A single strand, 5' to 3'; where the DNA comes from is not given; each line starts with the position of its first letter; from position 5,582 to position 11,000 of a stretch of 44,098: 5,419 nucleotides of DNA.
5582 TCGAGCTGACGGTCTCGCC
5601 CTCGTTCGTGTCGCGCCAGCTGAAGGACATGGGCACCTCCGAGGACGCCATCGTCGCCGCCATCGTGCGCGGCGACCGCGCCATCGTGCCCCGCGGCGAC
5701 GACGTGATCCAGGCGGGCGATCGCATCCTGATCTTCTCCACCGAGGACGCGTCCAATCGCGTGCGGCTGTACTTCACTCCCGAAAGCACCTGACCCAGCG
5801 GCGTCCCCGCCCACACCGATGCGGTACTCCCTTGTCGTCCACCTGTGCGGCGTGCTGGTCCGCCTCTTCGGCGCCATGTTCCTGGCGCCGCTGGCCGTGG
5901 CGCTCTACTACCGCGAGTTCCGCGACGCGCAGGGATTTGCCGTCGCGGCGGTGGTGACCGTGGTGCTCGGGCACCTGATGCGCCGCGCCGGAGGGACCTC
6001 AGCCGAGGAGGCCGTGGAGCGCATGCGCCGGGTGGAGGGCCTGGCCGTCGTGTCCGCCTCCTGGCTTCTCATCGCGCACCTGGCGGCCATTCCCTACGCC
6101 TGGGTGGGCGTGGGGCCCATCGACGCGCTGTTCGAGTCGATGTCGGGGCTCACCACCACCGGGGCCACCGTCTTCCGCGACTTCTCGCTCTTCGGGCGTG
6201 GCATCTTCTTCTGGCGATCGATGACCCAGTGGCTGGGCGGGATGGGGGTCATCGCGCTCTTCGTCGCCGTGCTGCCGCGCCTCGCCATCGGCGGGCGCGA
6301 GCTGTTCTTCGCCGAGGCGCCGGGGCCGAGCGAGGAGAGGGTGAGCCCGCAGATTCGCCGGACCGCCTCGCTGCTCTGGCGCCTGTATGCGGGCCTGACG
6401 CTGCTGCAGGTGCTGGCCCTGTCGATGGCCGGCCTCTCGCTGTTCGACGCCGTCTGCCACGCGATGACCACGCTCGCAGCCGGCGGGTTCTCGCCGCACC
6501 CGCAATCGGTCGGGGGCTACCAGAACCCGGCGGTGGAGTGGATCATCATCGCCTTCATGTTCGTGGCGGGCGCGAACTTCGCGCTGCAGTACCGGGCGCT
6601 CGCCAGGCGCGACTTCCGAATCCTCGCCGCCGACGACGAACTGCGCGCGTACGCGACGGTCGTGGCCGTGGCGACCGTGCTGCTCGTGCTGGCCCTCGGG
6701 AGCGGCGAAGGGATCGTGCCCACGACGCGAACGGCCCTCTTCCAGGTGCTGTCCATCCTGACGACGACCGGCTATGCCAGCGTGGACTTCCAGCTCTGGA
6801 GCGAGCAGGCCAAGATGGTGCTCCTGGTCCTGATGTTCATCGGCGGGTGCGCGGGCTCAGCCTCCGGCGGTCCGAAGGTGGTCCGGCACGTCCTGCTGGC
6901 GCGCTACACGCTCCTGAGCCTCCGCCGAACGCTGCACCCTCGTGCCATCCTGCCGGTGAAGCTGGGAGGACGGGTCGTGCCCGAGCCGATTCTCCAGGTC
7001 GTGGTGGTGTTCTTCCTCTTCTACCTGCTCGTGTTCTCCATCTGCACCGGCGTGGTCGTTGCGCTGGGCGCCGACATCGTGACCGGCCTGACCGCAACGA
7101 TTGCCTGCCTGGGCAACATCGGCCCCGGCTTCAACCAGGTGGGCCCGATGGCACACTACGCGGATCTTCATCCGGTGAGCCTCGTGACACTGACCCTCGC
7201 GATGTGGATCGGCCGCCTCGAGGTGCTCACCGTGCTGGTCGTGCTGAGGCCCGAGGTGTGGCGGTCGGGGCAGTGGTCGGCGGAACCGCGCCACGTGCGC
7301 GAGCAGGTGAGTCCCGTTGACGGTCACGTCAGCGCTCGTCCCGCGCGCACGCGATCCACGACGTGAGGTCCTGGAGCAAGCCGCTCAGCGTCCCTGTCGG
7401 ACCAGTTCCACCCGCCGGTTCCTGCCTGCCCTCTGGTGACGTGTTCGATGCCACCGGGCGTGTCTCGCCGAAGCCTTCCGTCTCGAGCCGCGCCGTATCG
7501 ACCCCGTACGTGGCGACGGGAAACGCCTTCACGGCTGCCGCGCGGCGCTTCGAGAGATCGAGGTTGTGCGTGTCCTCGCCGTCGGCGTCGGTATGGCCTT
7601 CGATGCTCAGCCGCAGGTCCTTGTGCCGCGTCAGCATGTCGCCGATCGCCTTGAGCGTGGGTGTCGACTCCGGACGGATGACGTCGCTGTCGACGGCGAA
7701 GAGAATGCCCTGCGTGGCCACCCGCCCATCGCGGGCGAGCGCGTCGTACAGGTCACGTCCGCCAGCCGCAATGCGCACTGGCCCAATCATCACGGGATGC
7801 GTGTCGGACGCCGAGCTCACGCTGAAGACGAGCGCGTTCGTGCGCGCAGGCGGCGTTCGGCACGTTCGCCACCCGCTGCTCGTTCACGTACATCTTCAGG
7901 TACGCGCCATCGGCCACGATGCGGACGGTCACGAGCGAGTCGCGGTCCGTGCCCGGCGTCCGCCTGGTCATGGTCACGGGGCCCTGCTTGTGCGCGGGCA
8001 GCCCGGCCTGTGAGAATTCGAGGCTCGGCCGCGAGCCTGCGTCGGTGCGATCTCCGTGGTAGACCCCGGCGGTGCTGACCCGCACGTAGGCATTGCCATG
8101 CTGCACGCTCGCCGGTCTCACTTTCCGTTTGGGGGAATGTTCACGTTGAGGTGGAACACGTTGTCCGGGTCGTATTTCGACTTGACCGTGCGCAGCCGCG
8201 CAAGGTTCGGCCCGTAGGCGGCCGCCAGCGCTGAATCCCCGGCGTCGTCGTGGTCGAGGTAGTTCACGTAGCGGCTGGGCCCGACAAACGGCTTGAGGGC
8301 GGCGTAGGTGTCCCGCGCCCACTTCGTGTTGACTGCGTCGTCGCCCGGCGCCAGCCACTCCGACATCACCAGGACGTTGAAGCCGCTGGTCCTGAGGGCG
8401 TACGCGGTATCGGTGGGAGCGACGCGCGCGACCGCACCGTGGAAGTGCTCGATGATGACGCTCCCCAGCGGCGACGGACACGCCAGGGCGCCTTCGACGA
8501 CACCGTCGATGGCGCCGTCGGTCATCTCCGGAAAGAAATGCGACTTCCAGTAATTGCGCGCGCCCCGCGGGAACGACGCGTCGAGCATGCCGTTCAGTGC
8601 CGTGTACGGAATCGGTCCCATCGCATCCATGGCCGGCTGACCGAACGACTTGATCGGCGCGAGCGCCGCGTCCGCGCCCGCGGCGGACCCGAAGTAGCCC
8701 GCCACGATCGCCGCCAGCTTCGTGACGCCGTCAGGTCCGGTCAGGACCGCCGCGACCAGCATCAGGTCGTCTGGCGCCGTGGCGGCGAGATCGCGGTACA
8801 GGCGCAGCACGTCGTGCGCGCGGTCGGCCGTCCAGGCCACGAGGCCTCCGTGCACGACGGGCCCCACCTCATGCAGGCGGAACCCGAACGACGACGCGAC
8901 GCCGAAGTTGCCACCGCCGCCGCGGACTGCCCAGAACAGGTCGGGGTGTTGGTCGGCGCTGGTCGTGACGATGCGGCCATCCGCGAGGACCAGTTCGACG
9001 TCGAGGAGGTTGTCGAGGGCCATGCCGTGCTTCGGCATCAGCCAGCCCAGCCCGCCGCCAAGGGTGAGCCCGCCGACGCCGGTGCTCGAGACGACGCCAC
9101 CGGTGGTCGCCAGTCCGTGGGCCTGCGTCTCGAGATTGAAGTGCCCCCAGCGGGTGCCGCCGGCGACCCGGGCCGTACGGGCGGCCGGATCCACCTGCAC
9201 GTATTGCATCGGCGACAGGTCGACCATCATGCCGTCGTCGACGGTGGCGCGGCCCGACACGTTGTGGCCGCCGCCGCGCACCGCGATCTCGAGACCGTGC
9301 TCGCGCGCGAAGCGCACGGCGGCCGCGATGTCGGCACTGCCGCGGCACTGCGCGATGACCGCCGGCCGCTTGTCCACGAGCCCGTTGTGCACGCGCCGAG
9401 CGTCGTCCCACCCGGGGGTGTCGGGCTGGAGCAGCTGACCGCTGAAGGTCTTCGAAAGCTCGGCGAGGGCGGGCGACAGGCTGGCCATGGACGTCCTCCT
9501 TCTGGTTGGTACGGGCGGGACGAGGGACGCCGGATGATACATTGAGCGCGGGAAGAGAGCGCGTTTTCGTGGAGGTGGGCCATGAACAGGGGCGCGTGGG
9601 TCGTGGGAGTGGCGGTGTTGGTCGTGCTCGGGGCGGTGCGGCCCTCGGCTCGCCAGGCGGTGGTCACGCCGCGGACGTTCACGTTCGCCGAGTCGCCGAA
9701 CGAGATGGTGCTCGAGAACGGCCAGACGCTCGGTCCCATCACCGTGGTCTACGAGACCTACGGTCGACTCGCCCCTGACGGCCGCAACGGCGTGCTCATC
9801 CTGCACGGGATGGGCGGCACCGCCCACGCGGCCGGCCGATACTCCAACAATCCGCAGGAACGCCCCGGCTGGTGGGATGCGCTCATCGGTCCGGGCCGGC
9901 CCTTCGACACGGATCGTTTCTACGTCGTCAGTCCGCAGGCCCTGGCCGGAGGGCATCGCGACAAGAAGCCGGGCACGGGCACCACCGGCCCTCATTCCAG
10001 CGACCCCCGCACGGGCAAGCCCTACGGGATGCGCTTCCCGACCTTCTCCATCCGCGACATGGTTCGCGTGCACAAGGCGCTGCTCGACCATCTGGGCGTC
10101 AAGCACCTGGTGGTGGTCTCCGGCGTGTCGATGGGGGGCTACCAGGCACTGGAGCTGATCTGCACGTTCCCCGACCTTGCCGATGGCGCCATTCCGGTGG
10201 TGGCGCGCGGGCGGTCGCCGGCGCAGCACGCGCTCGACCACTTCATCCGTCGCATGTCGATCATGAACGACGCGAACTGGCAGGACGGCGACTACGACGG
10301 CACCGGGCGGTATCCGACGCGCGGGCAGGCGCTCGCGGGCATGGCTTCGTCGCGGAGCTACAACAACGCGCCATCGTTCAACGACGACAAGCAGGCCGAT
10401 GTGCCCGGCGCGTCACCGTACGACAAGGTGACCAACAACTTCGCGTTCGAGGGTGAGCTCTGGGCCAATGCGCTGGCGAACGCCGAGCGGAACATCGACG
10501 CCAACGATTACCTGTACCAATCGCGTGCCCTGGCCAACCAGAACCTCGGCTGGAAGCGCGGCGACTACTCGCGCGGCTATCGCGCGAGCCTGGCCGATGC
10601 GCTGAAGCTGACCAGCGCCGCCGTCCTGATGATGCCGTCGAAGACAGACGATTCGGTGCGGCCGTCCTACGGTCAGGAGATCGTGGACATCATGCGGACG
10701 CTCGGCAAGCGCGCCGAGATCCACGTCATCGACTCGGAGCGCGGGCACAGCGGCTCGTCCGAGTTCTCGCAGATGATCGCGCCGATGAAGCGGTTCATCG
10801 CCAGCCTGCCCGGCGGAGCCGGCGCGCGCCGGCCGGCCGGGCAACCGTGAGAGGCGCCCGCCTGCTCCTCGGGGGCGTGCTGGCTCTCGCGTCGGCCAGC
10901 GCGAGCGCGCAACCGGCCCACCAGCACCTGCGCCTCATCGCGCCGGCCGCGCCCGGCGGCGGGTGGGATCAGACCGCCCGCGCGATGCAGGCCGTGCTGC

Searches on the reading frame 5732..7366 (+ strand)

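Call 38: search_protein_families(library=pfam, proteins=[window:5732-7366:+], max_evalue=0.00001)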
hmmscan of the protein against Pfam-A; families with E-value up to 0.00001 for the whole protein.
window:5732-7366:+ (544 aa): 1 family
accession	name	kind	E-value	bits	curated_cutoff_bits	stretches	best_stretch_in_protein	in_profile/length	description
PF02386.22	TrkH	-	1.2e-64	219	27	1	103-506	35-491/502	Cation transport protein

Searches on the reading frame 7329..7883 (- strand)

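Call 38: search_protein_families(library=pfam, proteins=[window:7329-7883:-], max_evalue=0.00001)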
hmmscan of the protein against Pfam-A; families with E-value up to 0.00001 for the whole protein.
window:7329-7883:- (184 aa): 1 family
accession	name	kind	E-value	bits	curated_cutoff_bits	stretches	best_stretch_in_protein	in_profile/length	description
PF00691.25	OmpA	-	2.2e-20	73.3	27.2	1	61-154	1-95/98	OmpA family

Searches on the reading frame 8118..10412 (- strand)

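Call 38: search_protein_families(library=pfam, proteins=[window:8118-10412:-], max_evalue=0.00001)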
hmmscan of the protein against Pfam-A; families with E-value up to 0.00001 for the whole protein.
window:8118-10412:- (764 aa): 2 families
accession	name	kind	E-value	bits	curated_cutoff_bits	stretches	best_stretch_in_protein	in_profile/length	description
PF01565.28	FAD_binding_4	-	2.4e-32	112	26.4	1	350-485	1-139/139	FAD binding domain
PF08031.17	BBE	-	3.7e-12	46.5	20.6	1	715-760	2-45/45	Berberine and berberine like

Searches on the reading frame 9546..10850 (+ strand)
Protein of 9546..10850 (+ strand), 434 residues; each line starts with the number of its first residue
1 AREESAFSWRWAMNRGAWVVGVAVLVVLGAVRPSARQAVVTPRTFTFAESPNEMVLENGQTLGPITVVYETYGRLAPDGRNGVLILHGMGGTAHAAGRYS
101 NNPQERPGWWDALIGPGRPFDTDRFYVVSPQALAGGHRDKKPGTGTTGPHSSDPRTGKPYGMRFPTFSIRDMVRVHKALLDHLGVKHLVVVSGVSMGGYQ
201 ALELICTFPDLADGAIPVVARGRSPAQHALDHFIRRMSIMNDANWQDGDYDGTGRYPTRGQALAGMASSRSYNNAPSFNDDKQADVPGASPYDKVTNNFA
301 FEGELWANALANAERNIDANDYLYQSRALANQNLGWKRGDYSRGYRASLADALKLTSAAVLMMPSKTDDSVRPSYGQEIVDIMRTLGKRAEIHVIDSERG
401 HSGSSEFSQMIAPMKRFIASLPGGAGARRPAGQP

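Call 38: search_protein_families(library=pfam, proteins=[window:9546-10850:+], max_evalue=0.00001)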
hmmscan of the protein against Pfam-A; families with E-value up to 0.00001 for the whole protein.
window:9546-10850:+ (434 aa): 1 family
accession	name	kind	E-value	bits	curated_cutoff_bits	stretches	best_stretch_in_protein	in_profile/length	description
PF00561.26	Abhydrolase_1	-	3.7e-08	33.8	25.8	1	83-248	3-126/245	alpha/beta hydrolase fold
